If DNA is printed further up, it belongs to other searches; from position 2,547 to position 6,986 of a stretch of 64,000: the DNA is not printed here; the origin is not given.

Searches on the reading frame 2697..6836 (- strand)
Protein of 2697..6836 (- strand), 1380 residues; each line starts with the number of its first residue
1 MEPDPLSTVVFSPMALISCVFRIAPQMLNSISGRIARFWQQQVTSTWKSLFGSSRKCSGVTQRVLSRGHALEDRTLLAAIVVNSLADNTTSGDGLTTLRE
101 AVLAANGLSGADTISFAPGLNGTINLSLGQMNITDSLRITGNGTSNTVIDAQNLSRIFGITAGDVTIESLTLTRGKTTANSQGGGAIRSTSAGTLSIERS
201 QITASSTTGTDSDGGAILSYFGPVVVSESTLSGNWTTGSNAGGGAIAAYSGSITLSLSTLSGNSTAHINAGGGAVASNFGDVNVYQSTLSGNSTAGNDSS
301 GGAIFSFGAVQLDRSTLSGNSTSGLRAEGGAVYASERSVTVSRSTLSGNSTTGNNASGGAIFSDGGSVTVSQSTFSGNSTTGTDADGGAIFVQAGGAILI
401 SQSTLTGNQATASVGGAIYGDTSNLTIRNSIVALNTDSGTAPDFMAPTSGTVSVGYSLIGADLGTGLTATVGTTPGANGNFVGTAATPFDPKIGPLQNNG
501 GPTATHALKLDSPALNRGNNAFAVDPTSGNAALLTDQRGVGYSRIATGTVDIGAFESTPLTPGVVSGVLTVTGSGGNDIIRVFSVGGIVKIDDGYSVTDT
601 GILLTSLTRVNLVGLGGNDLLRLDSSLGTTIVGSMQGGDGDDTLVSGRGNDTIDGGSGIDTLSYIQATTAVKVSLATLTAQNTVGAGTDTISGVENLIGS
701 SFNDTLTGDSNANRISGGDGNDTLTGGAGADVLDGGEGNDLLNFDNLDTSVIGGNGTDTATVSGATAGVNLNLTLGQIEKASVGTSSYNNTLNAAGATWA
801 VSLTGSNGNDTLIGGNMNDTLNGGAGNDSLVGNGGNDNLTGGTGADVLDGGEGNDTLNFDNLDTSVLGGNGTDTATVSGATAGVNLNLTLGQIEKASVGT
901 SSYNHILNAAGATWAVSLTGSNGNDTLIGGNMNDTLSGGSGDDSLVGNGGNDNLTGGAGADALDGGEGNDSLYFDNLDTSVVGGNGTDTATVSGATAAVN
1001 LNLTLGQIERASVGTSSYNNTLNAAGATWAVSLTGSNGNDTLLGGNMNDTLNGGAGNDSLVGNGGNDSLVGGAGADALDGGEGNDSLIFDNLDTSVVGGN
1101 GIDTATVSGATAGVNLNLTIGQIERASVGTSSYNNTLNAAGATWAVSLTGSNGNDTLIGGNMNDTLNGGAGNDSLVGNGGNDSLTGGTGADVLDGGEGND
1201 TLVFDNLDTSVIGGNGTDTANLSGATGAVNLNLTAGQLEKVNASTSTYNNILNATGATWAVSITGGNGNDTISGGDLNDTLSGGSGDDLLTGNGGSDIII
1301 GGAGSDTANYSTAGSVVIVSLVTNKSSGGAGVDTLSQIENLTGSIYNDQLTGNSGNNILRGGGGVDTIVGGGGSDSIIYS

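Call 70: search_protein_families(library=pfam, proteins=[window:2697-6836:-], max_evalue=0.01)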
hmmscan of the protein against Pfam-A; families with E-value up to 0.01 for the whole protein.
window:2697-6836:- (1380 aa): 1 family
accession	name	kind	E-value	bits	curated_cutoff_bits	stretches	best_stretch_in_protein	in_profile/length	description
PF00353.25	HemolysinCabind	-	5.5e-68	224.8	23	12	707-742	1-36/36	RTX calcium-binding nonapeptide repeat (4 copies)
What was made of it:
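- On RTX / Ig-cadherin / vWA giant adhesins: The window's other giant gene (2694-6836, minus strand) has 12 HemolysinCabind stretches (call 70).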
